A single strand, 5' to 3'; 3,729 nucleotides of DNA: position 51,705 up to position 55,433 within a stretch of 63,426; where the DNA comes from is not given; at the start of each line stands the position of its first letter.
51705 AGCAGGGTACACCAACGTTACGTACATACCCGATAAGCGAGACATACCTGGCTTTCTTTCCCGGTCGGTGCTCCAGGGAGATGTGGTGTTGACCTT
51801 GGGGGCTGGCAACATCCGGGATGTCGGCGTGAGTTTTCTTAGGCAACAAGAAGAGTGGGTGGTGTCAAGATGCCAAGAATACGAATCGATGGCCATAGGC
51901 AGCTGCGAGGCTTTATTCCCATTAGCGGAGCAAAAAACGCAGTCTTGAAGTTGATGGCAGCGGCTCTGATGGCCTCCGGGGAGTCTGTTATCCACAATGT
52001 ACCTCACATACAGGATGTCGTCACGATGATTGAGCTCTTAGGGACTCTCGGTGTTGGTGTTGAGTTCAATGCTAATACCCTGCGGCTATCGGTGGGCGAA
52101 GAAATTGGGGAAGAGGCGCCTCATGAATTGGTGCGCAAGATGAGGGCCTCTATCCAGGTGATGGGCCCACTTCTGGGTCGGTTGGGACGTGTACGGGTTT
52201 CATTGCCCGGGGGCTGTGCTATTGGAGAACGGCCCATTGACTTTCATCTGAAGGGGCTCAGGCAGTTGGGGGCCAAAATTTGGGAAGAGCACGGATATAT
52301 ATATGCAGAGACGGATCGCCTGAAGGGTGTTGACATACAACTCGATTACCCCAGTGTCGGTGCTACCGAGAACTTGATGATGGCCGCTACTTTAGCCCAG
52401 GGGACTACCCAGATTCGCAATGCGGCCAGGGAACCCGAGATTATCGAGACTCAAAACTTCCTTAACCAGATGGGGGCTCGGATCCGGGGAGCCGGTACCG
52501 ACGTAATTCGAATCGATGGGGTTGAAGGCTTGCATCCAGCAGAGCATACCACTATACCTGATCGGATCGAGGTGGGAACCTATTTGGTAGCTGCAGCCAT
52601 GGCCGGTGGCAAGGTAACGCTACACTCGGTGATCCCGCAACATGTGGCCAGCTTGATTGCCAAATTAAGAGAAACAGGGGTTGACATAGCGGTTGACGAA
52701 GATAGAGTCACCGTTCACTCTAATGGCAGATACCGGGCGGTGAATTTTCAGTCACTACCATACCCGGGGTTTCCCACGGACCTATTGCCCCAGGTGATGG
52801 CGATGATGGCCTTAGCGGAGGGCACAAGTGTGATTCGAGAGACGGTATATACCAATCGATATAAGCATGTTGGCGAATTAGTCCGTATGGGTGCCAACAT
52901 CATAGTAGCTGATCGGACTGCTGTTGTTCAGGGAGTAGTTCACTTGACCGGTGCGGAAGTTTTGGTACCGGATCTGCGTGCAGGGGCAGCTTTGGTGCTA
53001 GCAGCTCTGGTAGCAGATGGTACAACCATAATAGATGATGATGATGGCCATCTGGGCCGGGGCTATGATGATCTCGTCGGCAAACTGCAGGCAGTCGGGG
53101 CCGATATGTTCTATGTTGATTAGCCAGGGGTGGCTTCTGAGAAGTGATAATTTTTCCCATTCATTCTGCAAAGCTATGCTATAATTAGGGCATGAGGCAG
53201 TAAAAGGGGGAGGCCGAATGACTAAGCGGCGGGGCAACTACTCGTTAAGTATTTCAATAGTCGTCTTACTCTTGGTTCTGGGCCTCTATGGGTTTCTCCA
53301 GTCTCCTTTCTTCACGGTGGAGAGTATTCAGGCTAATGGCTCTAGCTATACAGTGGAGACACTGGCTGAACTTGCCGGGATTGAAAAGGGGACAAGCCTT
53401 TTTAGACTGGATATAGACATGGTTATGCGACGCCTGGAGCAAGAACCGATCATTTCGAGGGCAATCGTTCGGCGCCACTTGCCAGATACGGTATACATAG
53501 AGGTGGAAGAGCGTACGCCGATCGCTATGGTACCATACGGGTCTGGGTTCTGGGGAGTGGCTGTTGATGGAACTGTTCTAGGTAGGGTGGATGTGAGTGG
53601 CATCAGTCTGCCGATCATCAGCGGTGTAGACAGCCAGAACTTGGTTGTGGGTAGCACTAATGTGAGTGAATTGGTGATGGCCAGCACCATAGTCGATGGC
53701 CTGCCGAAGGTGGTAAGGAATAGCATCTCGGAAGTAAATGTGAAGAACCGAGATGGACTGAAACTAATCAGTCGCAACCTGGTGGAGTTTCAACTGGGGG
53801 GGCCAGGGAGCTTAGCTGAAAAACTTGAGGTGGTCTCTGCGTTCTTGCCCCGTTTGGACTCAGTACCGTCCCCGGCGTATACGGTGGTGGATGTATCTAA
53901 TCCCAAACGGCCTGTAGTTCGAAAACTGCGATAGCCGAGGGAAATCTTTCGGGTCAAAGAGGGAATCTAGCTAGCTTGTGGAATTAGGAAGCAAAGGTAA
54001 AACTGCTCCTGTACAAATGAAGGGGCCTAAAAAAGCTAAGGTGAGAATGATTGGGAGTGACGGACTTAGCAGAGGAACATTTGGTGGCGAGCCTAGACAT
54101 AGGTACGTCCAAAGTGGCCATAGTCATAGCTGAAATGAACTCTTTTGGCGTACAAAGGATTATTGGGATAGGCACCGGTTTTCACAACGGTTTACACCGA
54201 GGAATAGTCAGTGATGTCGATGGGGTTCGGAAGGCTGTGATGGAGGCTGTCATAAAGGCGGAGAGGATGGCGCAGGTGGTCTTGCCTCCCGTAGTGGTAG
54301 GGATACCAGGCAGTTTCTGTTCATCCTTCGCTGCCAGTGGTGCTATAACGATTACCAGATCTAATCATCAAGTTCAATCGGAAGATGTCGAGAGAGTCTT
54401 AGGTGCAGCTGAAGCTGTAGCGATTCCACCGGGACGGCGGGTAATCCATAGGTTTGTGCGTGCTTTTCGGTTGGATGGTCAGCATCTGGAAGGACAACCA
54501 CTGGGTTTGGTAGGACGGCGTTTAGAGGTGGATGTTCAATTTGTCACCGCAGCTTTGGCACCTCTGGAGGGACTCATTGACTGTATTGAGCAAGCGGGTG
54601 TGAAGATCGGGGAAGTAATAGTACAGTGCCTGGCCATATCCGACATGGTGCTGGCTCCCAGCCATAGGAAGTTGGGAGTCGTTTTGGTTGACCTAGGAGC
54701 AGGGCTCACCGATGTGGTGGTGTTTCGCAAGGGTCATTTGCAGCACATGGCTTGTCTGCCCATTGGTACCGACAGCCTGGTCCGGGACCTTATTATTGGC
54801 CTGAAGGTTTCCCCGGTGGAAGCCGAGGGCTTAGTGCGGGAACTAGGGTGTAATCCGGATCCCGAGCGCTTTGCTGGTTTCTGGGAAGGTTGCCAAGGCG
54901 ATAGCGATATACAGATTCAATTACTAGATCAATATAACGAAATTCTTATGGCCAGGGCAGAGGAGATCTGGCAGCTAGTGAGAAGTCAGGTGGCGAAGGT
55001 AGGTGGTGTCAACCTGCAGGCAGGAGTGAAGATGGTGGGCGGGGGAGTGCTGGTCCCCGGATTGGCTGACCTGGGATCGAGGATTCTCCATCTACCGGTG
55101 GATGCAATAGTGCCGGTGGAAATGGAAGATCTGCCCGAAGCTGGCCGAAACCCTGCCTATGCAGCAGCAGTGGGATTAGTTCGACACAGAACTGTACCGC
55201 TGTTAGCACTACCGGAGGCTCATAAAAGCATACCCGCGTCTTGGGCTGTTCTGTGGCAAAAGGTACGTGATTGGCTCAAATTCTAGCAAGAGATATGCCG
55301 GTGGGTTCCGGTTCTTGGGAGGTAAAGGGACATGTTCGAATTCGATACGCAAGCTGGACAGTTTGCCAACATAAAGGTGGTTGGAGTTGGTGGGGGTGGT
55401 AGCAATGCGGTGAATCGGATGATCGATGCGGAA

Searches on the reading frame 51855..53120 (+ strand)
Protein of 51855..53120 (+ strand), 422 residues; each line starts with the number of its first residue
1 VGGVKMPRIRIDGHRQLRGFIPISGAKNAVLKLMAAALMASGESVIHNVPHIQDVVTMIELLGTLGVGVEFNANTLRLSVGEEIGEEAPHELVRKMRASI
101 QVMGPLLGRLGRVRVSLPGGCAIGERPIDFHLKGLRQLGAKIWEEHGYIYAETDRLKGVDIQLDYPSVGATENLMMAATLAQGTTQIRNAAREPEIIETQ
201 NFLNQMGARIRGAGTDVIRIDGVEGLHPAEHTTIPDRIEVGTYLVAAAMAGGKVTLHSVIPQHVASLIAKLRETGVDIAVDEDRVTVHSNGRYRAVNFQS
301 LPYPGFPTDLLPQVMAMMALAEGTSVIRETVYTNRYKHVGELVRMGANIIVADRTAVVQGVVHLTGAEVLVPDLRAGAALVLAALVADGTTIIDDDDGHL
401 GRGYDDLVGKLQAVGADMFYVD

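Call 37: search_protein_families(library=pfam, proteins=[window:51855-53120:+], max_evalue=0.00001)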
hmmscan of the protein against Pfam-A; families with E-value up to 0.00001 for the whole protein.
window:51855-53120:+ (422 aa): 1 family
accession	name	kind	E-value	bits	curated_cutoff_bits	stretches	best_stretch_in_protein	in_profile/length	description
PF00275.25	EPSP_synthase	-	1.1e-100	337.7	22.8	1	12-411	2-417/417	EPSP synthase (3-phosphoshikimate 1-carboxyvinyltransferase)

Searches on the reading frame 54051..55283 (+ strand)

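Call 37: search_protein_families(library=pfam, proteins=[window:54051-55283:+], max_evalue=0.00001)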
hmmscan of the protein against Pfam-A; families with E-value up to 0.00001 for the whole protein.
window:54051-55283:+ (411 aa): 2 families
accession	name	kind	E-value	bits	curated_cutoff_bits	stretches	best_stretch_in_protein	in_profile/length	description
PF14450.12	FtsA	-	1.4e-24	87.2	31.8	1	211-375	1-127/127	Cell division protein FtsA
PF02491.25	SHS2_FTSA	-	4.6e-19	69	25.4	1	90-166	4-79/79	SHS2 domain inserted in FTSA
